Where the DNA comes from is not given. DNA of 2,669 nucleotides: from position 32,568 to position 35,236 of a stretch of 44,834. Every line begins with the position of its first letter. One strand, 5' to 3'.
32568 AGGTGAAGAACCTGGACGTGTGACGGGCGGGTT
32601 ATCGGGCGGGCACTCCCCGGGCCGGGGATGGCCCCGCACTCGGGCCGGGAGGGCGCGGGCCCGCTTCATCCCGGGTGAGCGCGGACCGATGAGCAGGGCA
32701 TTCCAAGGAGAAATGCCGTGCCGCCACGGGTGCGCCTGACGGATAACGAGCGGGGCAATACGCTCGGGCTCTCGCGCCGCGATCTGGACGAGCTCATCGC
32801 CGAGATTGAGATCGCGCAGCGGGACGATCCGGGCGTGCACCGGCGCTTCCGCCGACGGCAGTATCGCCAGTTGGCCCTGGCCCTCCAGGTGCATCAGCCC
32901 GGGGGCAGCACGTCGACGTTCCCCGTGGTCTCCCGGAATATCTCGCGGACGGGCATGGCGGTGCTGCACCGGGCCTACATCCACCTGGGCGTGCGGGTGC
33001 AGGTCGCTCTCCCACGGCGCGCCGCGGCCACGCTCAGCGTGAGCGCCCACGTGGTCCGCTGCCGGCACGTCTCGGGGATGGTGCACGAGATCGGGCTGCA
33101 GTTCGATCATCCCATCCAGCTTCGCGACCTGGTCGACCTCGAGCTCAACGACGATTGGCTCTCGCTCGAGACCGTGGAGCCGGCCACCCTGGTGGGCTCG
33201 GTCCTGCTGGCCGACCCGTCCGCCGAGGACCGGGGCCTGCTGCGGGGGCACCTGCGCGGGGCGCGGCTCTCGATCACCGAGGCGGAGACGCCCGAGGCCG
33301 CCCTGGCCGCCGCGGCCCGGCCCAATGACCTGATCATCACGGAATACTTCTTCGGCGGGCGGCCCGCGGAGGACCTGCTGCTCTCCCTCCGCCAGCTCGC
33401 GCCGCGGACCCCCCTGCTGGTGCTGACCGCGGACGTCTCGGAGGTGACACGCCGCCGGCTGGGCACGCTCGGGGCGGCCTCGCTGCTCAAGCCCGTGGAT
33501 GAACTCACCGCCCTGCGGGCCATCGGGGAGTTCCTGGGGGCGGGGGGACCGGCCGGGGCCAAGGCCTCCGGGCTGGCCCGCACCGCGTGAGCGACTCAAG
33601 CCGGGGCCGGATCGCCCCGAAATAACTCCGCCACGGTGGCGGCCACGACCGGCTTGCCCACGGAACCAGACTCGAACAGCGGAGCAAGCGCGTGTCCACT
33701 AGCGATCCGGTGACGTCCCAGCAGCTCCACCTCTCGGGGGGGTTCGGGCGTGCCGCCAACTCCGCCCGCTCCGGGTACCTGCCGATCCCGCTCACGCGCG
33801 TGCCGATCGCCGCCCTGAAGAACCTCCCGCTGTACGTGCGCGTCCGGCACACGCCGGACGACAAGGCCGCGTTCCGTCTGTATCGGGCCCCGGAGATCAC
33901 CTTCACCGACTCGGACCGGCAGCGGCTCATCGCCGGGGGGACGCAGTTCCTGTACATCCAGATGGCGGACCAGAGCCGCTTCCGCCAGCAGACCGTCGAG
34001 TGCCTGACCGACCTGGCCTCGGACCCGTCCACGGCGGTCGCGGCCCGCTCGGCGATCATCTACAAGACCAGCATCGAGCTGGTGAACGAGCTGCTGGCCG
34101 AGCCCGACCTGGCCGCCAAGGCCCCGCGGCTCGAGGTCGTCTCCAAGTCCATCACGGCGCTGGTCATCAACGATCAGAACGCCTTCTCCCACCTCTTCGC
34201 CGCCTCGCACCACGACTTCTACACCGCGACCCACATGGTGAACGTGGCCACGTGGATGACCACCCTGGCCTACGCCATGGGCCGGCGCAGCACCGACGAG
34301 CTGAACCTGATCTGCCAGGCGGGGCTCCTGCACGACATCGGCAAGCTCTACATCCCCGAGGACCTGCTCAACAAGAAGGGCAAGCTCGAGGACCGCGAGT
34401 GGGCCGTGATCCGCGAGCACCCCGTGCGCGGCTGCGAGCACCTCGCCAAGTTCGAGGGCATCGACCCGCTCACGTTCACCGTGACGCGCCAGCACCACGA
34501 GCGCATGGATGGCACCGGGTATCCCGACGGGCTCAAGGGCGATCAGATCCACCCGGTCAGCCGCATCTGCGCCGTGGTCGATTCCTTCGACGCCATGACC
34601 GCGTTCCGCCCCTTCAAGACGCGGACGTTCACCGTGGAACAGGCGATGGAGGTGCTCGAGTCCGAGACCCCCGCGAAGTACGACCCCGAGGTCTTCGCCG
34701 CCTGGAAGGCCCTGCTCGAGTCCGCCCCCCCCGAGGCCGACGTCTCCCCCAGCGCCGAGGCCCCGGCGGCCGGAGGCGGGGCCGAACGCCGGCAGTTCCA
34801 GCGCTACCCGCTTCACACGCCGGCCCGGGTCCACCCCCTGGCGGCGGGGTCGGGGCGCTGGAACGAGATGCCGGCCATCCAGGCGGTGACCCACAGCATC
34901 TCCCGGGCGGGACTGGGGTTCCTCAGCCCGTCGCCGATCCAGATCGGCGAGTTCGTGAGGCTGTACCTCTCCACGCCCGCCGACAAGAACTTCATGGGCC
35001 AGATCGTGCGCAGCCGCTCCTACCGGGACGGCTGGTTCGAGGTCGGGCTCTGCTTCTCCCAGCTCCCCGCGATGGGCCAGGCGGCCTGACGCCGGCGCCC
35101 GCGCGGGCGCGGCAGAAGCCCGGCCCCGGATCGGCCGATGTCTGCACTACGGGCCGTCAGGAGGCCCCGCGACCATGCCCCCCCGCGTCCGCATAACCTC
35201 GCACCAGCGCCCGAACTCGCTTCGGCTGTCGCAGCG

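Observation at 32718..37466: Split and fused tandem copies of a PilZ / pseudo-receiver / HD-GYP / PilZ c-di-GMP module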

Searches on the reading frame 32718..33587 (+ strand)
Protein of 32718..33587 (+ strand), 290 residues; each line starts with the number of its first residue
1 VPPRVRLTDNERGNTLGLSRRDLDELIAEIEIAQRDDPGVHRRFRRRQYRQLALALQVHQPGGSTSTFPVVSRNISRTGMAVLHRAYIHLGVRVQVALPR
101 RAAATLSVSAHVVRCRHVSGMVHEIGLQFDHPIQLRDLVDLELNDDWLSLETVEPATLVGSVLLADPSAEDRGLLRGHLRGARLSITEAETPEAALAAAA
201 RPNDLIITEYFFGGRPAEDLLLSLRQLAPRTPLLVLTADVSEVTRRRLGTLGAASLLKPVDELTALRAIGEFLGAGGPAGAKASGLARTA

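Call 3: search_protein_families(library=pfam, proteins=[window:32718-33587:+], max_evalue=1)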
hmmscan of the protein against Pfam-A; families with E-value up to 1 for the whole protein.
window:32718-33587:+ (290 aa): 2 families
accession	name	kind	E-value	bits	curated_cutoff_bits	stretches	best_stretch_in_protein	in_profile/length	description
PF07238.19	PilZ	-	3.9e-10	40.4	22.5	1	45-138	2-93/102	PilZ domain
PF00072.30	Response_reg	-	0.0012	19.4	30.2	1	162-262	1-103/111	Response regulator receiver domain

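Call 8: search_protein_families(library=ncbifam, proteins=[window:32718-33587:+], max_evalue=1)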
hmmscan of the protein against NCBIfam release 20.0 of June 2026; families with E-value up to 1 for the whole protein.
window:32718-33587:+ (290 aa): 5 families
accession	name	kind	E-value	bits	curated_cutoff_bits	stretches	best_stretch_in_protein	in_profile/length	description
NF007969.0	PRK10693.1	equivalog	0.012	14.6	329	1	162-268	10-118/337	two-component system response regulator RssB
NF041832.1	near_NosP_CTERM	subfamily_domain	0.014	14.5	400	1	187-262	282-359/370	NahK/ErcS family hybrid sensor histidine kinase/response regulator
NF008199.0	PRK10955.1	equivalog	0.035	14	341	1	162-260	4-102/232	envelope stress response regulator transcription factor CpxR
TIGR02266.1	gmx_TIGR02266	paralog_domain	0.037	14.2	68.7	1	65-131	14-82/96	TIGR02266 family protein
TIGR01818.1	ntrC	equivalog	0.04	12.7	558.6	1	166-253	5-93/463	nitrogen regulation protein NR(I)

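Call 12: find_homologous_proteins(query=window:32718-33587:+, max_evalue=0.001)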
Query window:32718-33587:+ (290 aa): 1 proteins with E <= 0.001 among 8000 candidates.
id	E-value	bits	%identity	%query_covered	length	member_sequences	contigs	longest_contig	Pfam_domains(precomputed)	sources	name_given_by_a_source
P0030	8.9e-181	617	100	100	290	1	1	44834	PF07238.20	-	-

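Call 41: find_related_loci(query=A4, collection=genome_contigs, flank=8000)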
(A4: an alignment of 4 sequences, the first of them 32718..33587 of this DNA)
Query A4 (290 aa) in genome_contigs; peptide patterns used: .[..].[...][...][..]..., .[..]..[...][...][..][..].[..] (x = any residue, [..] = any of these).
60 stretches matched a pattern; 5 encode a relative of the query (tblastn E <= 1e-3); 5 distinct loci.
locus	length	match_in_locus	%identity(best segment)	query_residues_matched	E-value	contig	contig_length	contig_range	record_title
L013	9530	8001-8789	45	12-273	6e-64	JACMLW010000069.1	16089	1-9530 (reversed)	MAG: Phycisphaerales bacterium isolate ES-bin-47 ES-bin-47-contig-k141_4993598, whole genome shotgun sequence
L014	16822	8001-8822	45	3-273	9e-64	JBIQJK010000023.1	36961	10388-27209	MAG: Planctomycetaceae bacterium isolate mag.87f NODE_1529_length_36961, whole genome shotgun sequence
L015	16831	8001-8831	34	12-287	2e-49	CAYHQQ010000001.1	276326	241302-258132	MAG TPA_asm: uncultured Phycisphaeraceae bacterium isolate ERP119705_co14_540 genome assembly, contig: NODE_11_length_27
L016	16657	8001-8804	39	12-279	3e-51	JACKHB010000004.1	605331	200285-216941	MAG: Phycisphaeraceae bacterium isolate HK-STAS-PLAN-7 HK-STAS-PLAN-7_4, whole genome shotgun sequence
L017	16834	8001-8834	38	12-279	9e-49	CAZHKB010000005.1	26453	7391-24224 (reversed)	MAG TPA_asm: uncultured Phycisphaeraceae bacterium isolate SRP128246_co1_367 genome assembly, contig: NODE_3311_length_2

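Call 59: predict_structure(alignment_id=A2)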
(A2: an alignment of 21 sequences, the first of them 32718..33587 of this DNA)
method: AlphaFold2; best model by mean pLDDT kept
length: 290 residues; sequences in the alignment: 21
mean_pLDDT: 84.1   pTM: 0.71
mean pLDDT of the five models: 84.1, 83.4, 83.1, 82.1, 80.7
residues with pLDDT >= 90: 149; 70-90: 97; 50-70: 19; < 50: 25
segments of 3 or more residues with pLDDT < 50: 1-10, 276-290
pLDDT, mean of each block of 10 residues (from residue 1): 41 75 87 71 80 94 93 92 95 95 88 91 94 82 64 87 96 96 95 96 94 90 92 92 85 87 90 56 40
secondary structure, 60 per line:
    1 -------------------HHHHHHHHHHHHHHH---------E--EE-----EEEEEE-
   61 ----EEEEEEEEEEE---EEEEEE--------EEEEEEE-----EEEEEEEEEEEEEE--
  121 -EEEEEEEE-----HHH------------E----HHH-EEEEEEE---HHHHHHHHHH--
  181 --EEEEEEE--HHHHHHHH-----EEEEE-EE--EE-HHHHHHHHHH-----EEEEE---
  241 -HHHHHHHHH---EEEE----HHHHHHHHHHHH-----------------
elements in order: H20-34 E54-59 E65-75 E79-84 E93-99 E105-118 E122-129 E159-165 H169-178 E183-189 H192-199 E205-209 H218-227 E233-237 H242-250 E254-257 H262-273

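Call 62: fold_search(model_id=the predicted structure, library=pdb)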
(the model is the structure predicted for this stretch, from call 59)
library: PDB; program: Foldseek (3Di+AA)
matches with E <= 10: 1718; with E <= 0.001: 465
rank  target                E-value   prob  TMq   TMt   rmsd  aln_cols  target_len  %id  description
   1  4h60                  3.6e-07  1.00  0.37  0.84   2.1       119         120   25  High resolution structure of Vibrio cholerae chemotaxis protein CheY4 crystallized in low pH (4.0) condition (released 2013-08-07)
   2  4hnr                  5.8e-07  1.00  0.37  0.84   2.2       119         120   25  High resolution structure of Chemotaxis response regulator CheY4 of Vibrio cholerae (released 2013-10-02)
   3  7pvk_A                9.9e-07  1.00  0.35  0.20   2.1       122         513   22  X-ray structure of dimeric PorX (T272A mutant), in complex with pGpG. (released 2022-12-14)
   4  4kfc_A                1.4e-06  1.00  0.33  0.43   1.9       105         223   30  Crystal structure of a hyperactive mutant of response regulator KdpE complexed to its promoter DNA (released 2014-02-19)
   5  7lcm                  1.5e-06  1.00  0.36  0.77   2.4       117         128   26  Receiver Domain of RssB bound to beryllofluoride (released 2021-04-07)
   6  7pva_B                1.6e-06  1.00  0.37  0.22   1.8       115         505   22  1.9 Angstrom crystal structure of dimeric PorX, co-crystallized in the presence of zinc (released 2022-12-14)
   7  3crn_B                1.7e-06  1.00  0.38  0.84   1.8       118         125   20  Crystal structure of response regulator receiver domain protein (CheY-like) from Methanospirillum hungatei JF-1 (released 2008-04-22)
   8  4kfc_B                1.8e-06  1.00  0.39  0.50   2.0       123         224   28  Crystal structure of a hyperactive mutant of response regulator KdpE complexed to its promoter DNA (released 2014-02-19)
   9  3nnn_A                1.8e-06  1.00  0.34  0.78   2.6       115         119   23  BeF3 Activated DrrD Receiver Domain (released 2010-08-11)
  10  4uhj_A                1.9e-06  1.00  0.34  0.73   2.5       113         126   31  Crystal structure of the receiver domain of CpxR from E. coli (orthorhombic form) (released 2016-04-13)
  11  6rh8_C                2.2e-06  1.00  0.37  0.84   2.1       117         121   26  Revisiting pH-gated conformational switch. Complex HK853 mutant H260A -RR468 mutant D53A pH 5.3 (released 2020-02-19)
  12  7pva_D                2.4e-06  1.00  0.34  0.20   2.6       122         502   22  1.9 Angstrom crystal structure of dimeric PorX, co-crystallized in the presence of zinc (released 2022-12-14)
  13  7pv7_B                2.4e-06  1.00  0.35  0.20   3.4       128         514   23  Crystal structure of dimeric Porphyromonas gingivalis PorX, a type 9 secretion system response regulator. (released 2022-12-14)
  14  6rh1_C                2.6e-06  1.00  0.37  0.85   2.1       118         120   26  Revisiting pH-gated conformational switch. Complex HK853-RR468 D53A pH 7 (released 2020-02-19)
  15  4jav_D                2.6e-06  1.00  0.37  0.85   2.0       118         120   26  Structural basis of a rationally rewired protein-protein interface (HK853wt and RR468mutant V13P, L14I, I17M and N21V) (released 2013-09-04)
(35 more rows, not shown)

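Call 64: find_related_loci(query=A4, collection=metagenome_contigs, flank=8000)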
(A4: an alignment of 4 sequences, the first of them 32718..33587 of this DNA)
Query A4 (290 aa) in metagenome_contigs; peptide patterns used: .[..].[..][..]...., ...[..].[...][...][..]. (x = any residue, [..] = any of these).
188 stretches matched a pattern; 7 encode a relative of the query (tblastn E <= 1e-3); 7 distinct loci.
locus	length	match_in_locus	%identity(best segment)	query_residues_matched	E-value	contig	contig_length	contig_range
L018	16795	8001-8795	43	12-273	4e-59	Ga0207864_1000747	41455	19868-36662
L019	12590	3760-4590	34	12-287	2e-49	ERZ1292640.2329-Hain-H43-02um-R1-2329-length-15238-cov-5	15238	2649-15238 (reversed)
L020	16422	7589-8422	38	12-279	1e-48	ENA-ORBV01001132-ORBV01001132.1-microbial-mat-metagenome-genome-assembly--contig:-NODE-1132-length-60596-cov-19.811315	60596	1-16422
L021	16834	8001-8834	38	12-279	1e-48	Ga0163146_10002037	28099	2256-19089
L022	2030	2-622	36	82-287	1e-30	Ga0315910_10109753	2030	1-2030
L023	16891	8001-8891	38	6-273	6e-47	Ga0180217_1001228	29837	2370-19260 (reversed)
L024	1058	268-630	42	17-142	5e-21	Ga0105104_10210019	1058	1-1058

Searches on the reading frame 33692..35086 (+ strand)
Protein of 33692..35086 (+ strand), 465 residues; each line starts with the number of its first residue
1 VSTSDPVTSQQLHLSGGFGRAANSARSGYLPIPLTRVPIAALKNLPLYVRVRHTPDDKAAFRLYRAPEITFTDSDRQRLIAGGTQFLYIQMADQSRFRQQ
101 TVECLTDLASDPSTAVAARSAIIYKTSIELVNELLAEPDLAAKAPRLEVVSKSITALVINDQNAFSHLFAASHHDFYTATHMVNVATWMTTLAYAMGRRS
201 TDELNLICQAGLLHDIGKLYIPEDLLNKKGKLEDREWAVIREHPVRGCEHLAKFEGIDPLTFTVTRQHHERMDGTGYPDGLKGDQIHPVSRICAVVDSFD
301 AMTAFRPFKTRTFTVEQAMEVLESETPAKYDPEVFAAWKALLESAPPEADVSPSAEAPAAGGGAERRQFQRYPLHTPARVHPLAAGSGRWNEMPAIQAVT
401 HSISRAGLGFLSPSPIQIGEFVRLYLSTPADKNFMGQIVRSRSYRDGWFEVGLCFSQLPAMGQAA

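Call 3: search_protein_families(library=pfam, proteins=[window:33692-35086:+], max_evalue=1)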
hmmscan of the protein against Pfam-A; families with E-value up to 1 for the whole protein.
window:33692-35086:+ (465 aa): 4 families
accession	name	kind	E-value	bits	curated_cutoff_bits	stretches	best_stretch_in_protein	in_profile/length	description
PF13487.12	HD_5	-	3.1e-31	108.8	27.2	1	174-334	10-170/170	HD domain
PF01966.28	HD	-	1.8e-15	57.7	22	1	179-302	2-116/116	HD domain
PF07238.19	PilZ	-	7.8e-10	39.4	22.5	1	365-459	1-89/102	PilZ domain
PF08668.18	HDOD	-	0.0015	18.5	22.9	1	179-221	96-135/196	HDOD domain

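Call 8: search_protein_families(library=ncbifam, proteins=[window:33692-35086:+], max_evalue=1)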
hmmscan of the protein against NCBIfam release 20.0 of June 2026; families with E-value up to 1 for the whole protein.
window:33692-35086:+ (465 aa): 5 families
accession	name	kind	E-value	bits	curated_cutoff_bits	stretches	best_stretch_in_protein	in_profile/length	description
NF053512.1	nitric_RR_NosR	exception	3.5e-28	98.8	400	1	144-350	160-362/422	response regulator c-di-GMP phosphodiesterase, NosR family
TIGR00277.1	HDIG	domain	2.6e-05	24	27.6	1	179-268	6-82/84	HDIG domain-containing metalloprotein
NF045665.1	NTPtran_DVU1551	equivalog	0.019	14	315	1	168-218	207-259/359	DVU_1551 family NTP transferase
TIGR02621.3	cas3_GSU0051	exception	0.021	13.6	400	1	153-218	651-710/854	type I-G CRISPR-associated helicase/endonuclease Cas3g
TIGR01596.1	cas3_HD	equivalog_domain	0.028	14.5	43.45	1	180-218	3-44/178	CRISPR-associated endonuclease Cas3''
